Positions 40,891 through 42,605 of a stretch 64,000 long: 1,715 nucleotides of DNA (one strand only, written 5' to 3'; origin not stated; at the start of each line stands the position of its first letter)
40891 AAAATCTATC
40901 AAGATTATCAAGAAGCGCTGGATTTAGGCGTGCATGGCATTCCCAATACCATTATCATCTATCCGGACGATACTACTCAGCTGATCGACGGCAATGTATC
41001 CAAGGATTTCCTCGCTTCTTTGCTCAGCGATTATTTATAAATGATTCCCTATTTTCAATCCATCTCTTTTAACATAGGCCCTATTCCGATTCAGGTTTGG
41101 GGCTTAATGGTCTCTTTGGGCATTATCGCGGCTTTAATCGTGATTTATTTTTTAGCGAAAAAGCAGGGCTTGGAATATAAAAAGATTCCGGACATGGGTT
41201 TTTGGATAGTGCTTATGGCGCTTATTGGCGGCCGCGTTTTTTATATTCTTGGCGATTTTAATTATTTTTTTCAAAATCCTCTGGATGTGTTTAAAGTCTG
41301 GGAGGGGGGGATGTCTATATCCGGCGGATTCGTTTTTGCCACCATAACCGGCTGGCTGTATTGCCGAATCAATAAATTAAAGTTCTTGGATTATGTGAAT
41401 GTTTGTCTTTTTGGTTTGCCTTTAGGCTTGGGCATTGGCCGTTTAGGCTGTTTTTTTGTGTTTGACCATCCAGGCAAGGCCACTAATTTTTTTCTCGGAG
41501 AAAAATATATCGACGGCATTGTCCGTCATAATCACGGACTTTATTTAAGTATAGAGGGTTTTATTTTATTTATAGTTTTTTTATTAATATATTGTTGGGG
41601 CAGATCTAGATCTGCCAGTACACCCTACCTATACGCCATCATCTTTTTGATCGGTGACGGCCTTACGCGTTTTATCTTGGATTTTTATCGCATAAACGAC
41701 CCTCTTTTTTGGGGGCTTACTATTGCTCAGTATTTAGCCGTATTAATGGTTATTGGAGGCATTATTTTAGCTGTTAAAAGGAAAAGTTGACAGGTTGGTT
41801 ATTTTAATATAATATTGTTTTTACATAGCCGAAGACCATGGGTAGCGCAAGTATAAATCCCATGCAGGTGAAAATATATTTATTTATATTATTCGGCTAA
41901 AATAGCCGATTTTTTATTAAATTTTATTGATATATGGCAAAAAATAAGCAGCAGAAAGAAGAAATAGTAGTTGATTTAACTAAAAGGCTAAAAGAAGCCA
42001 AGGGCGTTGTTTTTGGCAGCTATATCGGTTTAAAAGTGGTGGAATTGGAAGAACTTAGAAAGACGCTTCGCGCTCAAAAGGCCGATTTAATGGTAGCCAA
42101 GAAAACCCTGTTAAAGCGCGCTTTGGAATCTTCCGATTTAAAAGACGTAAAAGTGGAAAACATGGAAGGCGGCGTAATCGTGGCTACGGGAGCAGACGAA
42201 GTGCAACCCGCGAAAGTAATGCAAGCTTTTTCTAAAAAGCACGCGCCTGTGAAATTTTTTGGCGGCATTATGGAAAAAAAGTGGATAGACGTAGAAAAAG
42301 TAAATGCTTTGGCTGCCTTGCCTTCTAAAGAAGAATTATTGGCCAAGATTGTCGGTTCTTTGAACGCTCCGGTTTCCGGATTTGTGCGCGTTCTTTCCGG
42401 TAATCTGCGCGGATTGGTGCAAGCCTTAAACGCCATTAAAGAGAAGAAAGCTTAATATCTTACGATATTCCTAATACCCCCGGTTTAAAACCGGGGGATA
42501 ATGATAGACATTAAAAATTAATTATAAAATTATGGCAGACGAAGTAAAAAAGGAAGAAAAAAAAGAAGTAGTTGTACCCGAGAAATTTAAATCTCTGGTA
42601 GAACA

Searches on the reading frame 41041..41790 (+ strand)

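Call 71: search_protein_families(library=pfam, proteins=[window:41041-41790:+], max_evalue=0.00001)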
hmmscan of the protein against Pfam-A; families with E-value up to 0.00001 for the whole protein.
window:41041-41790:+ (249 aa): 1 family
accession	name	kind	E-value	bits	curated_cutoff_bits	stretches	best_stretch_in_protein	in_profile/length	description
PF01790.23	LGT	-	1.1e-51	175.9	24.9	1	8-245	2-239/240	Prolipoprotein diacylglyceryl transferase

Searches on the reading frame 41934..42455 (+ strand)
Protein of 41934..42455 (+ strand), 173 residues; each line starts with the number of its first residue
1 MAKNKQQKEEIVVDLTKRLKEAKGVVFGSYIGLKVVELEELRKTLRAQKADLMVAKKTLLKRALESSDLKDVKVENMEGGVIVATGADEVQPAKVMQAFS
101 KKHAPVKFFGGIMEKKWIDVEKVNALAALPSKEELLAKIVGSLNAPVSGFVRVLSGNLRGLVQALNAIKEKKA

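Call 71: search_protein_families(library=pfam, proteins=[window:41934-42455:+], max_evalue=0.00001)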
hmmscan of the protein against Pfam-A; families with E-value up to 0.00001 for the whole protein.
window:41934-42455:+ (173 aa): 1 family
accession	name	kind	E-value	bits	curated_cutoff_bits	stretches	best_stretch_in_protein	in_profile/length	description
PF00466.25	Ribosomal_L10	-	3.4e-18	66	22.8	1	3-101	1-100/100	Ribosomal protein L10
